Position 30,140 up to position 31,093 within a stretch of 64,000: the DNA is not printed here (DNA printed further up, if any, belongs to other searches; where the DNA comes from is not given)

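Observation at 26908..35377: LysR-headed plus-strand cluster: hydrolase, LLM monooxygenase, ferredoxin, HAAO-like cupin, sulfonate/nitrate-type ABC importer, GNSGG hydrolase, DUF1989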

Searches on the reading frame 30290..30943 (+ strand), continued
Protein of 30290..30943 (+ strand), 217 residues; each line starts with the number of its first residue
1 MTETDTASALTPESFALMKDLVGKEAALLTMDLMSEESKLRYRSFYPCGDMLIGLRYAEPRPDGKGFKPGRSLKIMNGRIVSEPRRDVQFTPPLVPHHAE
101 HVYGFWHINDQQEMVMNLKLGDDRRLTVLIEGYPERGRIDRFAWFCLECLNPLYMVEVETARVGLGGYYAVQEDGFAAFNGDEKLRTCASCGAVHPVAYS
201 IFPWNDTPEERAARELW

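Call 72: find_encoding_contigs(protein=P0165, flank=10000, max_places=3)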
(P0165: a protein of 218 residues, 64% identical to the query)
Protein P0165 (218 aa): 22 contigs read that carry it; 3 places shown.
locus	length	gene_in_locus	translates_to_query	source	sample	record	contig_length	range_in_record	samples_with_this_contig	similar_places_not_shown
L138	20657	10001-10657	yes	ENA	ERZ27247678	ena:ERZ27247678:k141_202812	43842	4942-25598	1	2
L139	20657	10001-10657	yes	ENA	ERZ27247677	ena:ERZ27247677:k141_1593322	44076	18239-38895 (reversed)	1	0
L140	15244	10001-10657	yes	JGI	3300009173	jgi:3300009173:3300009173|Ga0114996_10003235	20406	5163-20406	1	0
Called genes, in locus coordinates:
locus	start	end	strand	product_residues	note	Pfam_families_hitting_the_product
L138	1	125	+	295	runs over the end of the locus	PF01144:CoA_trans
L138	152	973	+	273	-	PF01144:CoA_trans (weak)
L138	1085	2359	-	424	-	PF00355:Rieske, PF19301:LigXa_C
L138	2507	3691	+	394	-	PF01717:Meth_synt_2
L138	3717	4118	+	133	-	PF12973:Cupin_7, PF07883:Cupin_2 (weak)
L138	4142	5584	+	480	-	PF01266:DAO (faint), PF13450:NAD_binding_8 (weak), PF13454:NAD_binding_9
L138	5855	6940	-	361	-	PF00850:Hist_deacetyl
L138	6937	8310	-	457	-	PF00202:Aminotran_3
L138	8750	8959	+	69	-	PF00313:CSD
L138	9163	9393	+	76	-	-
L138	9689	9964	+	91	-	PF00111:Fer2 (weak)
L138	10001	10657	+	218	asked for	-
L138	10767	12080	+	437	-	PF00355:Rieske, PF19301:LigXa_C (faint)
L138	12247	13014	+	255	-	PF00106:adh_short, PF01370:Epimerase (weak), PF03435:Sacchrp_dh_NADP (weak), PF08659:KR, PF13561:adh_short_C2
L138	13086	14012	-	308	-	PF01738:DLH, PF00326:Peptidase_S9 (faint), PF03959:FSH1 (weak)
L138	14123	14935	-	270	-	PF16656:Pur_ac_phosph_N (faint), PF24135:DUF7402 (weak), PF00754:F5_F8_type_C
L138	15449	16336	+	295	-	PF09084:NMT1 (faint)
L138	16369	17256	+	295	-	PF02129:Peptidase_S15 (weak), PF06500:FrsA-like (faint), PF12146:Hydrolase_4 (faint), PF00561:Abhydrolase_1 (faint), PF12697:Abhydrolase_6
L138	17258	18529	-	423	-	PF05977:MFS_3, PF07690:MFS_1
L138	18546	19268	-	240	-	PF01738:DLH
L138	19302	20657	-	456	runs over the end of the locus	PF03972:MmgE_PrpD_N, PF19305:MmgE_PrpD_C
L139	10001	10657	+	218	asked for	-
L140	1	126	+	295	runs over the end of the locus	PF01144:CoA_trans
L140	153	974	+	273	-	PF01144:CoA_trans (weak)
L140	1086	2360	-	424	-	PF00355:Rieske, PF19301:LigXa_C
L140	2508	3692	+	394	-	PF01717:Meth_synt_2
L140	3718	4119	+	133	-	PF12973:Cupin_7, PF07883:Cupin_2 (weak)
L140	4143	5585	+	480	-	PF01266:DAO (faint), PF13450:NAD_binding_8 (weak), PF13454:NAD_binding_9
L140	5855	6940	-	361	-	PF00850:Hist_deacetyl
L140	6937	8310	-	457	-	PF00202:Aminotran_3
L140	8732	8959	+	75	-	PF00313:CSD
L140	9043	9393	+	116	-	-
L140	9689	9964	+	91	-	PF00111:Fer2 (weak)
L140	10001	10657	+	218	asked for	-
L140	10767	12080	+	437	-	PF00355:Rieske, PF19301:LigXa_C (faint)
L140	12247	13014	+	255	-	PF00106:adh_short, PF01370:Epimerase (weak), PF03435:Sacchrp_dh_NADP (weak), PF08659:KR, PF13561:adh_short_C2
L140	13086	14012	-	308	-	PF01738:DLH, PF00326:Peptidase_S9 (faint), PF03959:FSH1 (weak)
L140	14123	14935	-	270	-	PF16656:Pur_ac_phosph_N (faint), PF24135:DUF7402 (weak), PF00754:F5_F8_type_C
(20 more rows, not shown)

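Call 74: search_protein_families(library=pfam, proteins=[P0210, P0234, P0270, P0313, P0315, P0327, P0279, P0317, P0250, P0316], max_evalue=0.001)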
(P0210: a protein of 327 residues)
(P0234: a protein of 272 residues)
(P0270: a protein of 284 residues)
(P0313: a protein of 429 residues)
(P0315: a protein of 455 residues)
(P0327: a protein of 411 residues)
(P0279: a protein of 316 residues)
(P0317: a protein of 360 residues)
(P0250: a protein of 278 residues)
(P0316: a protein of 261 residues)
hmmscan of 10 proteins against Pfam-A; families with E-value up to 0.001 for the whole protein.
P0210 (327 aa): 3 families
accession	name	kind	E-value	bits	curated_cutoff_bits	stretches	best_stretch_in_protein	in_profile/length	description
PF00355.32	Rieske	-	2.8e-17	62.8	20.3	1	7-83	2-78/88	Rieske [2Fe-2S] domain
PF22543.2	Rieske_4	-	4.1e-05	24.3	28.4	1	28-78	21-75/119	Soluble Rieske-type ferredoxin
PF13806.12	Rieske_2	-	0.0007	19.9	27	0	6-100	1-101/104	Rieske-like [2Fe-2S] domain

P0234 (272 aa): 0 families

P0270 (284 aa): 0 families

P0313 (429 aa): 1 family
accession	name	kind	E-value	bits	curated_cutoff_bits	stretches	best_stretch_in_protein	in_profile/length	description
PF07883.17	Cupin_2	-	3.4e-05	23.9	27.2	1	59-98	25-63/70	Cupin domain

P0315 (455 aa): 3 families
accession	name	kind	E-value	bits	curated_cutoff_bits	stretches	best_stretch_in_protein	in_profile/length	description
PF06052.18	3-HAO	-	2.7e-111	368.4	25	2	19-167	5-151/151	3-hydroxyanthranilic acid dioxygenase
PF07883.17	Cupin_2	-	3.9e-14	52.5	27.2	2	63-111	12-56/70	Cupin domain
PF00190.28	Cupin_1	-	4.7e-07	29.9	22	0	301-355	42-100/151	Cupin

P0327 (411 aa): 1 family
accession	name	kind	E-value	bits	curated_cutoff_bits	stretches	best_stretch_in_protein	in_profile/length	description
PF08007.18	JmjC_2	-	4.8e-05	23.3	22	1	72-110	84-122/127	JmjC domain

P0279 (316 aa): 3 families
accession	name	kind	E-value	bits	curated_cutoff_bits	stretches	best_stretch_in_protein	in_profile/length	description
PF00355.32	Rieske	-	1.9e-19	69.8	20.3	1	216-290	8-82/88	Rieske [2Fe-2S] domain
PF13806.12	Rieske_2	-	2.3e-13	50.4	27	1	218-305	10-103/104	Rieske-like [2Fe-2S] domain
PF22543.2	Rieske_4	-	9.9e-07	29.5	28.4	1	226-284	16-78/119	Soluble Rieske-type ferredoxin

P0317 (360 aa): 3 families
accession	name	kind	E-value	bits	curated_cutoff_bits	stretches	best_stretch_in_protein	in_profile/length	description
PF09084.16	NMT1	-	8e-13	49.2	20.5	1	214-318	4-104/216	NMT1/THI5 like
PF12974.12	Phosphonate-bd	-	8.4e-11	42.1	27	1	212-322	10-120/242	ABC transporter, phosphonate, periplasmic substrate-binding protein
PF13379.11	NMT1_2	-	0.00023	21.5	24.7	1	201-281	5-89/252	NMT1-like family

P0250 (278 aa): 0 families

P0316 (261 aa): 0 families

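Call 76: list_cluster_members(proteins=[P0210, P0279])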
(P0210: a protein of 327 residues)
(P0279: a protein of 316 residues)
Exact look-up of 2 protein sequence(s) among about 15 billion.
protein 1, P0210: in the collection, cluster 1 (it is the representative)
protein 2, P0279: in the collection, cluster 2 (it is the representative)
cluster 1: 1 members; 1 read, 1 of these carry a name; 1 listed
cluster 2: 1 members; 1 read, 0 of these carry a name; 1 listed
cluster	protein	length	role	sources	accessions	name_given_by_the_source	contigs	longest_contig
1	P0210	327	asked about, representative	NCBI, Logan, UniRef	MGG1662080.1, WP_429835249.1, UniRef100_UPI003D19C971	Rieske 2Fe-2S domain-containing protein [Brevibacillus sp. NRS-1366] | Rieske 2Fe-2S domain-containing protein n=1 Tax=Brevibacillus sp. NRS-1366 TaxID=3233899 ...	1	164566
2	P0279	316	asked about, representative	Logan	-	-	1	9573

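Call 77: find_encoding_contigs(protein=P0210, flank=10000, max_places=2)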
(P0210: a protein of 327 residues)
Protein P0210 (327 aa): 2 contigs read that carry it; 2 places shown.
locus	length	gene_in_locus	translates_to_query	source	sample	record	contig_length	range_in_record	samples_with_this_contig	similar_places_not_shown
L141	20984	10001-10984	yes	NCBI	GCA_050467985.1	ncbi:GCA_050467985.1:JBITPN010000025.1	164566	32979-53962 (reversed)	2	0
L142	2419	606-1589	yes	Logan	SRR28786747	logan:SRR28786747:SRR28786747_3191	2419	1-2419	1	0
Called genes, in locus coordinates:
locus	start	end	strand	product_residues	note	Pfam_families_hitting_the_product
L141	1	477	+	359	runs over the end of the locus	PF01546:Peptidase_M20, PF07687:M20_dimer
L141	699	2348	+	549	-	PF01590:GAF, PF13185:GAF_2, PF13492:GAF_3, PF07730:HisKA_3, PF02518:HATPase_c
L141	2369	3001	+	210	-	PF00072:Response_reg, PF00196:GerE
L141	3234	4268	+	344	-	PF02423:OCD_Mu_crystall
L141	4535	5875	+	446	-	PF00083:Sugar_tr, PF07690:MFS_1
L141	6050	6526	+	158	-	PF00392:GntR, PF07729:FCD (weak)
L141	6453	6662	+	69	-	-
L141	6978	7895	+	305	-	PF13781:DoxX_3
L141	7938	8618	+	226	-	PF13761:DUF4166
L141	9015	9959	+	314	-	-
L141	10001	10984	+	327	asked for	PF00355:Rieske, PF22543:Rieske_4 (weak)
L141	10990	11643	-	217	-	PF00027:cNMP_binding, PF13545:HTH_Crp_2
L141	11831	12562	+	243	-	PF00753:Lactamase_B, PF19583:ODP, PF12706:Lactamase_B_2 (weak), PF14597:Lactamase_B_5 (faint)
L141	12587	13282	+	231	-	PF00596:Aldolase_II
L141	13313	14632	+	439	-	PF01494:FAD_binding_3, PF07992:Pyr_redox_2 (faint), PF00155:Aminotran_1_2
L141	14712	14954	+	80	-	-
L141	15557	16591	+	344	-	PF01212:Beta_elim_lyase, PF00266:Aminotran_5 (weak)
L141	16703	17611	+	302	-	PF01636:APH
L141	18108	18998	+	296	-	PF13527:Acetyltransf_9, PF17013:Acetyltransf_15 (weak), PF00583:Acetyltransf_1, PF13673:Acetyltransf_10, PF13508:Acetyltransf_7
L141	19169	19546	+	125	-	PF00383:dCMP_cyt_deam_1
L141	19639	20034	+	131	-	-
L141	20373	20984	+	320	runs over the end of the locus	PF01619:Pro_dh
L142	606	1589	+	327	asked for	PF00355:Rieske, PF22543:Rieske_4 (weak)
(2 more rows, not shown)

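Call 78: search_protein_families(library=pfam, proteins=[L141:9015-9956:+], max_evalue=1)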
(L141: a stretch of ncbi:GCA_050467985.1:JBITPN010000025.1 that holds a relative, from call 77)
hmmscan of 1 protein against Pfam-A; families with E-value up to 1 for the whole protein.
L141:9015-9956:+ (314 aa): 1 family
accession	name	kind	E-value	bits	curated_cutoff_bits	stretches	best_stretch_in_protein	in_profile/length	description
PF12974.12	Phosphonate-bd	-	0.00052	19.9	27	1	18-104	115-200/242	ABC transporter, phosphonate, periplasmic substrate-binding protein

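Call 81: search_dna_similar(query=window:30290-30940:+, collection=plasmids, mode=protein, max_evalue=0.001, max_rows=30)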
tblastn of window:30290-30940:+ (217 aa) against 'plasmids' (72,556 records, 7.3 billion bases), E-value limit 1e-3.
Records with a match: 19; places in all: 20; records where one place covers at least 80% of the query: 0.
Best place of each record, by identity: <60% 19.
By first word of the organism name: Ensifer 10; Streptomyces 2; Rhizobium 2; Polaromonas 1; Chelatococcus 1; Nonomuraea 1; Shinella 1; Roseateles 1.
By predicted mobility (MOB-suite, as given by PLSDB): non-mobilizable 14; conjugative 4; mobilizable 1.
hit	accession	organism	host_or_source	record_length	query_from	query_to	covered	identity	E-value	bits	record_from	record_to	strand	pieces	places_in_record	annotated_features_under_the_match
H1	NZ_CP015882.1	Ensifer adhaerens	silty clay loam soil (pH 6.1)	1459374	94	196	47%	32.4%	4e-4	48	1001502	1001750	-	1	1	none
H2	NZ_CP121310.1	Ensifer adhaerens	bacterial colony,soil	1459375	94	196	47%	32.4%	4e-4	48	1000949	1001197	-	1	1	none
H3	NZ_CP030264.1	Ensifer adhaerens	Zea mays,whole organism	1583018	94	196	47%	32.4%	4e-4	48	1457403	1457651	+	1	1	none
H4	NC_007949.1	Polaromonas sp. JS666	-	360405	122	201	37%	37.5%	3e-6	54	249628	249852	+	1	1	3-hydroxyanthranilate 3,4-dioxygenase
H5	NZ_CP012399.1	Chelatococcus sp. CO-6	whole organism,Shengli Oilfield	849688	126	215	41%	32.7%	2e-4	49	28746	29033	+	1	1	3-hydroxyanthranilate 3,4-dioxygenase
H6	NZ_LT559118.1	Nonomuraea gerenzanensis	-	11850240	126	196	33%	36.6%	1e-4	50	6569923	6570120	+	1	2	none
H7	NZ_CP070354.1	Ensifer sp. PDNC004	cell culture,Plastic debris in ...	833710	126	196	33%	35.6%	5e-4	48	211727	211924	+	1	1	3-hydroxyanthranilate 3,4-dioxygenase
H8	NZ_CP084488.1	Ensifer adhaerens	cellculture,soil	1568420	126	196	33%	35.6%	5e-4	48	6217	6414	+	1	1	none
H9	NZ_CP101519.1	Ensifer adhaerens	cell cuture,rhizosphere soil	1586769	126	196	33%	35.6%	5e-4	48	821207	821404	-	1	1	none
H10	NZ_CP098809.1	Ensifer adhaerens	whole organism,soil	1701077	126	196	33%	35.6%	5e-4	48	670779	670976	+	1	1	none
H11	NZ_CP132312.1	Shinella zoogloeoides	Homo sapiens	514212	126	196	33%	35.6%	5e-4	48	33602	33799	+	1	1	3-hydroxyanthranilate 3,4-dioxygenase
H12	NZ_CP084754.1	Roseateles sp. XES5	Xenopus laevis,bacterial culture,swab ...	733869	126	196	33%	35.6%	7e-4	47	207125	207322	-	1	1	3-hydroxyanthranilate 3,4-dioxygenase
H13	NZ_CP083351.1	Ensifer adhaerens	cell culture,The sample was isolated ...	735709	126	196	33%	35.2%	8e-5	50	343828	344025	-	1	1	3-hydroxyanthranilate 3,4-dioxygenase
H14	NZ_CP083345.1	Ensifer adhaerens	cell culture,soil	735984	126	196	33%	35.2%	8e-5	50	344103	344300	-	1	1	3-hydroxyanthranilate 3,4-dioxygenase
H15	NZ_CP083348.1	Ensifer adhaerens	cell culture,soil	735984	126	196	33%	35.2%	8e-5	50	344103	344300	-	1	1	3-hydroxyanthranilate 3,4-dioxygenase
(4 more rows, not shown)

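Call 82: get_annotated_region(hit=H1, flank=9000)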
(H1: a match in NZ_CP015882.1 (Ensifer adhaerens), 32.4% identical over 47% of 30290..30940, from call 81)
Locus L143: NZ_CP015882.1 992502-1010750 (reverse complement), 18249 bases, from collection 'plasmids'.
description: Ensifer adhaerens strain Casida A plasmid pCasidaAB, complete sequence
organism: Ensifer adhaerens (NCBI taxid 106592)
taxonomy: Bacteria; Pseudomonadota; Alphaproteobacteria; Hyphomicrobiales; Rhizobiaceae; Ensifer; Ensifer adhaerens
host: -; source: silty clay loam soil (pH 6.1); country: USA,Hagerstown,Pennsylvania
typing (MOB-suite, as given by PLSDB): non-mobilizable; mating-pair formation MPF_T
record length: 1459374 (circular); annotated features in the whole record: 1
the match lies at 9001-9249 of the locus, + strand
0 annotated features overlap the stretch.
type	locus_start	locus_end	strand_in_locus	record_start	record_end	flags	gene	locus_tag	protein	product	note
